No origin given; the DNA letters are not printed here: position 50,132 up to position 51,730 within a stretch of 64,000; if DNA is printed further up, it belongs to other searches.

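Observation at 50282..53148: murF-like Mur ligase followed by RimK ATP-grasp ligase and a stand-alone GATase1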

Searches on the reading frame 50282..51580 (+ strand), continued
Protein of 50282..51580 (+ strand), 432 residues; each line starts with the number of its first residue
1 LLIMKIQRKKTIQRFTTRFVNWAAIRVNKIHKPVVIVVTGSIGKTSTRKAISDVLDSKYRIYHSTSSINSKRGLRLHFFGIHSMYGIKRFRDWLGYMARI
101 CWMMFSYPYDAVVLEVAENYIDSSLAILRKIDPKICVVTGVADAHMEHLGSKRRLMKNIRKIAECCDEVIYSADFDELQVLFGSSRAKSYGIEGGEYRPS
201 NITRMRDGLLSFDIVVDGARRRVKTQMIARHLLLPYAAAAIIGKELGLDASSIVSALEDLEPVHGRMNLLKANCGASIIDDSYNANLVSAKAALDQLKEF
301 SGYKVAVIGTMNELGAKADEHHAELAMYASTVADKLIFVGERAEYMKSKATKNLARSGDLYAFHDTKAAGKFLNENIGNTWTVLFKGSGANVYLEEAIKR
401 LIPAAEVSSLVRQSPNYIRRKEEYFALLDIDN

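Call 57: list_cluster_members(proteins=[P0001, P0003, P0005, P0004, P0007, P0009, P0010, P0017, P0026, P0035])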
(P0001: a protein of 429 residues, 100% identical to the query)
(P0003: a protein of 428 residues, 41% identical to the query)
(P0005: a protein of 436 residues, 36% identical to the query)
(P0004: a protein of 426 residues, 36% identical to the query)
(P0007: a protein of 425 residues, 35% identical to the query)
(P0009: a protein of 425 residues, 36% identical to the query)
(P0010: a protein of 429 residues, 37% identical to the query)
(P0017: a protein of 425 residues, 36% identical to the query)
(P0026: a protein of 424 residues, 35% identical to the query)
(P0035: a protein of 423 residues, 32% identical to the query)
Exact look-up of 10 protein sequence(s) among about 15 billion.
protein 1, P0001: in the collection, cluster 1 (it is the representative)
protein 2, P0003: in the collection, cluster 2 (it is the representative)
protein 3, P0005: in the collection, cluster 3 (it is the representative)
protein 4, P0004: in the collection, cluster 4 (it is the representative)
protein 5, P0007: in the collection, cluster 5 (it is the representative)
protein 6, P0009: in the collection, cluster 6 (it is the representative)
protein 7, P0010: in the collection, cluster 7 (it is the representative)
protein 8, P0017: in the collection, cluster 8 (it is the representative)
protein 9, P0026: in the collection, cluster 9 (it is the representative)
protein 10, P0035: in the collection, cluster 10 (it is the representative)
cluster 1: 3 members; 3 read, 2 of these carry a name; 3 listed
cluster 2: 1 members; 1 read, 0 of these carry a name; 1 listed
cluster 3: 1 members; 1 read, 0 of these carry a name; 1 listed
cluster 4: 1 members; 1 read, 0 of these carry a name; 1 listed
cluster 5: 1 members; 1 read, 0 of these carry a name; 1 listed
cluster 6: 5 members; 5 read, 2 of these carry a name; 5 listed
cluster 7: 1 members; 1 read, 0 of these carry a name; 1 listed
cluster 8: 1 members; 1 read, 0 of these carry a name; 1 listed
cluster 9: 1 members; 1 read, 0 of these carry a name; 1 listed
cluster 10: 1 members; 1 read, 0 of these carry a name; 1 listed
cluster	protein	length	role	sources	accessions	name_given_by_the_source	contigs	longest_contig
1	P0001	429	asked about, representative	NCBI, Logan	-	-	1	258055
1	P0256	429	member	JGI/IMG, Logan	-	UDP-N-acetylmuramoyl-tripeptide--D-alanyl-D-alanine ligase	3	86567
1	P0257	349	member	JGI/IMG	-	UDP-N-acetylmuramoyl-tripeptide--D-alanyl-D-alanine ligase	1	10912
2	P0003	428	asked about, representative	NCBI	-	-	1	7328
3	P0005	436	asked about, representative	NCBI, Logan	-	-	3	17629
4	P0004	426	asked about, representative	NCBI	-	-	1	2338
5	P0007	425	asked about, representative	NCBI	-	-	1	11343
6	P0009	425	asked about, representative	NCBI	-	-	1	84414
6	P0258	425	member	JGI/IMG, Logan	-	UDP-N-acetylmuramoyl-tripeptide--D-alanyl-D-alanine ligase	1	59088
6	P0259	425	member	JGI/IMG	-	UDP-N-acetylmuramoyl-tripeptide--D-alanyl-D-alanine ligase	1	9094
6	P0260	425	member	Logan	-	-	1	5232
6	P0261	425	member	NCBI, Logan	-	-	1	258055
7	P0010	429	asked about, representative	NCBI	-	-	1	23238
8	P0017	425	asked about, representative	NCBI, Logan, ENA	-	-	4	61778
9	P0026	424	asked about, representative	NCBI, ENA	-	-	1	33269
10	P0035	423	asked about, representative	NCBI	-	-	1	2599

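Call 73: predict_structure(alignment_id=A2)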
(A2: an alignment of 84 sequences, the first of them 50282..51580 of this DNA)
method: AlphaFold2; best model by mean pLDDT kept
length: 432 residues; sequences in the alignment: 84
mean_pLDDT: 94.8   pTM: 0.93
mean pLDDT of the five models: 94.8, 94.4, 94.1, 93.7, 93.6
residues with pLDDT >= 90: 388; 70-90: 40; 50-70: 4; < 50: 0
segments of 3 or more residues with pLDDT < 50: none
pLDDT, mean of each block of 10 residues (from residue 1): 90 93 97 98 96 98 85 92 85 95 98 95 94 98 93 97 98 98 95 96 97 97 98 98 98 98 96 98 94 97 97 92 96 96 96 77 97 98 90 96 97 92 94 82
secondary structure, 60 per line:
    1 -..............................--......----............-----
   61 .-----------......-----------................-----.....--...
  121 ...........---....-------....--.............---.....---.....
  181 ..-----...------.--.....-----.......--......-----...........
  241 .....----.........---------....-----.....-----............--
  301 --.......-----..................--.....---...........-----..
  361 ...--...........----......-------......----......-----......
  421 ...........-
elements in order: H2-31 E34-39 H44-55 H73-78 H90-105 E111-115 H118-131 E135-138 H146-149 H152-164 E168-172 H176-182 E188-190 E200-204 E210-216 E219-224 H230-245 H250-258 E268-271 E277-281 H287-298 E303-309 H315-332 E335-339 H343-353 E359-363 H366-376 E381-386 H394-399 H404-409 H415-431

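Call 77: fold_search(model_id=the predicted structure, library=pdb)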
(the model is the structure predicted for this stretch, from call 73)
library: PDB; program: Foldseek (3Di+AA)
matches with E <= 10: 1253; with E <= 0.001: 147
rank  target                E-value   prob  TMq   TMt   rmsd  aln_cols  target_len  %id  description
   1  3zl8                  1.8e-23  1.00  0.71  0.72   3.7       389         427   23  CRYSTAL STRUCTURE OF MURF LIGASE FROM THERMOTOGA MARITIMA IN COMPLEX WITH ADP (released 2013-09-11)
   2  4cvm                  5.1e-23  1.00  0.62  0.60   5.0       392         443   21  PaMurF in complex with AMP-PNP and UDP-MurNAc-tripeptide (mDAP) (released 2015-04-22)
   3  4qf5_A                2.4e-22  1.00  0.67  0.63   4.3       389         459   22  Crystal structure I of MurF from Acinetobacter baumannii (released 2015-04-01)
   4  4cvk_A                8.4e-22  1.00  0.58  0.57   5.7       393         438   21  PaMurF in complex with UDP-MurNAc-tripeptide (mDAP) (released 2015-04-22)
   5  4qf5_B                9.4e-22  1.00  0.68  0.65   4.3       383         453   22  Crystal structure I of MurF from Acinetobacter baumannii (released 2015-04-01)
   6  4qdi                  1.1e-20  1.00  0.64  0.60   5.1       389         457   22  Crystal structure II of MurF from Acinetobacter baumannii (released 2015-04-01)
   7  2am1                  6.1e-20  1.00  0.47  0.45  11.5       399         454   21  sp protein ligand 1 (released 2006-01-24)
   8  1gg4_A                8.0e-20  1.00  0.57  0.57   6.1       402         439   23  CRYSTAL STRUCTURE OF ESCHERICHIA COLI UDPMURNAC-TRIPEPTIDE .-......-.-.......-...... ENZYME (MURF) AT 2.3 ANGSTROM RES (released 2000-12-20)
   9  4ziy                  4.2e-19  1.00  0.65  0.63   5.0       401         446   21  Structure of UDP-N-acetylmuramoylalanyl-D-glutamyl-2,6-diaminopimelate--D-alanyl-D-alanyl ligase from Acinetobacter baum (released 2015-05-20)
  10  4c13                  4.4e-19  1.00  0.65  0.58   4.9       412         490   17  x-ray crystal structure of Staphylococcus aureus MurE with UDP-MurNAc- Ala-Glu-Lys (released 2013-10-02)
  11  4cvl                  8.0e-19  1.00  0.58  0.58   5.5       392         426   20  PaMurF in complex with AMP-PNP (released 2015-04-22)
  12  8r6s_Q                1.5e-18  1.00  0.61  0.51   6.1       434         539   15  Plastid-encoded RNA polymerase (Integrated model) (released 2024-03-13)
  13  8g6p                  3.5e-18  1.00  0.65  0.56   5.0       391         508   16  Crystal structure of Mycobacterium thermoresistibile MurE in complex with ADP and 2,6-Diaminopimelic acid (released 2023-04-05)
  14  2wtz_A                5.2e-18  1.00  0.63  0.55   5.5       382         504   16  MurE ligase of Mycobacterium Tuberculosis (released 2009-12-15)
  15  4c12                  5.5e-18  1.00  0.64  0.57   5.6       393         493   18  X-ray Crystal Structure of Staphylococcus aureus MurE with UDP-MurNAc- Ala-Glu-Lys and ADP (released 2013-10-02)
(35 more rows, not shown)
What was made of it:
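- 50291..51580 (+): Divergent MurF-like Mur ligase paralogue with central and C-terminal domains only (the ORF as listed starts at TTG 50282). It is inferred to be an active ATP-dependent amide ligase that is not the housekeeping MurF. AF2 model and MurF fold: calls 73, 77.
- Closest known: MurT/GatD lipid II amidotransferase. Same: Foldseek finds MurT among the distant hits (call 77).
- Checked: The AlphaFold2 model (pLDDT 94.8) has one long helix (2-31) in place of the N-terminal domain, and its best PDB matches are MurF structures (calls 73, 77).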

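Call 86: search_protein_representatives(protein=window:50282-51580:+)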
Query: 432 residues. Proteins with E-value up to 0.001 (for the whole library): 21362; up to 1e-10: 8523; up to 1e-30: 191. The best 150 are listed.
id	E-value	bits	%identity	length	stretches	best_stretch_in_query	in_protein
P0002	2.3e-168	576.9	58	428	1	4-428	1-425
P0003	2.0e-88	313.6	42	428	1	10-425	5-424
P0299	9.9e-72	258.6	36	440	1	23-426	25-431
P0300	4.2e-71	256.6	35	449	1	27-427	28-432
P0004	1.9e-68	247.9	37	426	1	23-427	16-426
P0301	4.3e-65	236.8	35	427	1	24-426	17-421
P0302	1.1e-61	225.6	35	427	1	15-426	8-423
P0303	3.1e-59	217.5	35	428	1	31-425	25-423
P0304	5.8e-58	213.3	33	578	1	20-426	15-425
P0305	1.5e-55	205.3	34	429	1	23-426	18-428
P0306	8.5e-55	202.9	32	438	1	7-430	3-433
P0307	2.9e-54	201.1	35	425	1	28-425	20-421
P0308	8.2e-54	199.6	34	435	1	4-420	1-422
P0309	6.0e-53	196.8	34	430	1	31-426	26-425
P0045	7.7e-49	183.3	32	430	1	9-427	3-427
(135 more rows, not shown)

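Call 99: search_protein_families(library=padloc, proteins=[window:50291-51580:+], max_evalue=0.001)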
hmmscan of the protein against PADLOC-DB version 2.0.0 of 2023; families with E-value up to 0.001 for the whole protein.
window:50291-51580:+ (429 aa): 0 families
